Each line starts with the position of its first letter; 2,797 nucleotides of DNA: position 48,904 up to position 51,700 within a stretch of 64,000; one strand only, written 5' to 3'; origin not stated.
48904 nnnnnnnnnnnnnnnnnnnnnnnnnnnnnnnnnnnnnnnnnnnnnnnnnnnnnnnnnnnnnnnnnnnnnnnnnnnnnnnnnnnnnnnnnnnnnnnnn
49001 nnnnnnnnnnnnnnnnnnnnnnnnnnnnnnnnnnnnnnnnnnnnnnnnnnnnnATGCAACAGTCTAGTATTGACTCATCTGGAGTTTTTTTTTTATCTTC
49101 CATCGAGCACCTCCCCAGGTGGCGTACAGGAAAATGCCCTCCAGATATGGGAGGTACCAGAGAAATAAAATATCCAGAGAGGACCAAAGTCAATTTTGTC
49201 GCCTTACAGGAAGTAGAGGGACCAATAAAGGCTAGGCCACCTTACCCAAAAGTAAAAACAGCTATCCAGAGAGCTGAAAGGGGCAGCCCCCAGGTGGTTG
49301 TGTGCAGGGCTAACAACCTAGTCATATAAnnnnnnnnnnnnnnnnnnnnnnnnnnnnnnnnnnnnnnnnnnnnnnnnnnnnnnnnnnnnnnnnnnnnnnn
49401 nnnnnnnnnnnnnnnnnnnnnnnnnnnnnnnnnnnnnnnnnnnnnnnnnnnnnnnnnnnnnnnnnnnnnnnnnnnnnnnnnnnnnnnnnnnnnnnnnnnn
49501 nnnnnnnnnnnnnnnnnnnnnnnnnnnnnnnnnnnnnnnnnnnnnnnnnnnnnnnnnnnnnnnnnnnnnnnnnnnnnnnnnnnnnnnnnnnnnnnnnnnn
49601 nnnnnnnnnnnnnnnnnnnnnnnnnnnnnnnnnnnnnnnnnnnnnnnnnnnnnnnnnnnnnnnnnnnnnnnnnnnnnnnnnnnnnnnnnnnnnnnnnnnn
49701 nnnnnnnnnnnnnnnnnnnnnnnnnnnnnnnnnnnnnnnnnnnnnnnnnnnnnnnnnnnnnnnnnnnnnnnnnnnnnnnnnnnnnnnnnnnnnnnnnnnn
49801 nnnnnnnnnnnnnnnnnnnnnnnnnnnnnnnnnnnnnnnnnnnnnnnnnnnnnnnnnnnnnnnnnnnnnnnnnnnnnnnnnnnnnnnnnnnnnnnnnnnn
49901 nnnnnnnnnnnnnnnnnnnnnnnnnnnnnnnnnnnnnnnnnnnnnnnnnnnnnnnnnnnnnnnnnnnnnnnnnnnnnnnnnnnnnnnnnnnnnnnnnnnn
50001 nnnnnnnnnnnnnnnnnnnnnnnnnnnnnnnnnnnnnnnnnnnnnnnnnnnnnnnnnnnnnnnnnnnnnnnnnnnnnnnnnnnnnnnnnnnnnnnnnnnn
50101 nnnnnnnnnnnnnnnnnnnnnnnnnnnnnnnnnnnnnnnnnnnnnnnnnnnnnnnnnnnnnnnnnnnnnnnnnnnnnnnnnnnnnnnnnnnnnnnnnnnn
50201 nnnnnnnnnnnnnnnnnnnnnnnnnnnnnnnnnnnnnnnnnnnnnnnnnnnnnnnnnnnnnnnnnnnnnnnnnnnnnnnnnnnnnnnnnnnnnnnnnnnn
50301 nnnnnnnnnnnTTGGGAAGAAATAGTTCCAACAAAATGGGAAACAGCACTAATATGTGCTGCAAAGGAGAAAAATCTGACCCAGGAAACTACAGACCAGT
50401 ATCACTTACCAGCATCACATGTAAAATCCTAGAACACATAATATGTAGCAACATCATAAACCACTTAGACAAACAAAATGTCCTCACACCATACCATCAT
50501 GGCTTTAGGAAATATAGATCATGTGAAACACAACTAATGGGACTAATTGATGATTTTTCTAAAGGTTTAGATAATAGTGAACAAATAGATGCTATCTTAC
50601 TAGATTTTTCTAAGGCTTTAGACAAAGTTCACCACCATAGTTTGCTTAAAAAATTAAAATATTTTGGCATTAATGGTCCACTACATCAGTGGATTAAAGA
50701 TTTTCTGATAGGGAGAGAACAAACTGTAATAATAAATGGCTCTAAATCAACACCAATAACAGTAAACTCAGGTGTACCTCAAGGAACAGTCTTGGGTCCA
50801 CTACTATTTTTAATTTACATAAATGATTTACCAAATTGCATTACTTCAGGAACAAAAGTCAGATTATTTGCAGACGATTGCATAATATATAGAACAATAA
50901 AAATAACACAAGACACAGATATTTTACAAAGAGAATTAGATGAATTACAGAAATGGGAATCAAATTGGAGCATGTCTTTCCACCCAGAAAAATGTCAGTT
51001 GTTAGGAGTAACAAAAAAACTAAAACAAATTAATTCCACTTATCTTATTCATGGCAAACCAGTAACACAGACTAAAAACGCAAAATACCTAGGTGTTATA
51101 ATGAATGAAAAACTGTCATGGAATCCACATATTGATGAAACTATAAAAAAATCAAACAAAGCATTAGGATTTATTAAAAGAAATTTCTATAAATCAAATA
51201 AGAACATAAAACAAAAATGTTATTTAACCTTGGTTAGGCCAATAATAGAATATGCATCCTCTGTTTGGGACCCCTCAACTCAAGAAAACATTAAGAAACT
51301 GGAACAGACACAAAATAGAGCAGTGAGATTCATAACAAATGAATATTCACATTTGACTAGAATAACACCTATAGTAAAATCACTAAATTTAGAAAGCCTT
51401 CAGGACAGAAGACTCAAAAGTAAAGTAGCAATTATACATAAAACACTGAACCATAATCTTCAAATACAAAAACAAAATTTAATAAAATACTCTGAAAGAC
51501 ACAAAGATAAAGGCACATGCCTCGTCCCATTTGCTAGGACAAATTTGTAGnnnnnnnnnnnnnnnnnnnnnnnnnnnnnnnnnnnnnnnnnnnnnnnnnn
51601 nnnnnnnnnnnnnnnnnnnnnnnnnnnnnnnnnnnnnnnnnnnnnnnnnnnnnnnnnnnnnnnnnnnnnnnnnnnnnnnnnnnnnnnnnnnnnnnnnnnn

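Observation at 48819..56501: Missing CUB C-terminal half exon(s) in a 7.7-kb TE-packed intron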

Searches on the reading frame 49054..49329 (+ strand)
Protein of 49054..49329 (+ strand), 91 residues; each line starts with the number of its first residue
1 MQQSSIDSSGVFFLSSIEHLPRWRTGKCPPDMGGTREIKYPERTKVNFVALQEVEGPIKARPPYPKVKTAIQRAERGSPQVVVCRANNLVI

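Call 16: search_protein_families(library=pfam, proteins=[window:49054-49329:+], max_evalue=0.1)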
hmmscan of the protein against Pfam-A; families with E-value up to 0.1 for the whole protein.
window:49054-49329:+ (91 aa): 0 families

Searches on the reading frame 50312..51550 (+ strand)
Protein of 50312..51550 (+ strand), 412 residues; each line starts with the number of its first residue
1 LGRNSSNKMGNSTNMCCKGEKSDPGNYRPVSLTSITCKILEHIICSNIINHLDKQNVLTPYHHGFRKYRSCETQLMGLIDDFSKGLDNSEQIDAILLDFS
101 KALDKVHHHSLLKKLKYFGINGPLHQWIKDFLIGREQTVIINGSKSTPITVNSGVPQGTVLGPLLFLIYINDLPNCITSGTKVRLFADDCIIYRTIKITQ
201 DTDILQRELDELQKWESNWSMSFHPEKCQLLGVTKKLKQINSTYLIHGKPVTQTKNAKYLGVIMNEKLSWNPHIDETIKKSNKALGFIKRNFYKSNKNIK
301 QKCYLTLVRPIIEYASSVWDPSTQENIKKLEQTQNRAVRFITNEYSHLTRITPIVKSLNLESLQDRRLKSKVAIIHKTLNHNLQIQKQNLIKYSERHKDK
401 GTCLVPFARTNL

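Call 16: search_protein_families(library=pfam, proteins=[window:50312-51550:+], max_evalue=0.1)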
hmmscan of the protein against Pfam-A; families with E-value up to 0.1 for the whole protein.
window:50312-51550:+ (412 aa): 1 family
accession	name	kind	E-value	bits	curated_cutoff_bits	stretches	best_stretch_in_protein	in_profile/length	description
PF00078.32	RVT_1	-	5.9e-36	124.5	29.6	1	21-263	3-204/205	Reverse transcriptase (RNA-dependent DNA polymerase)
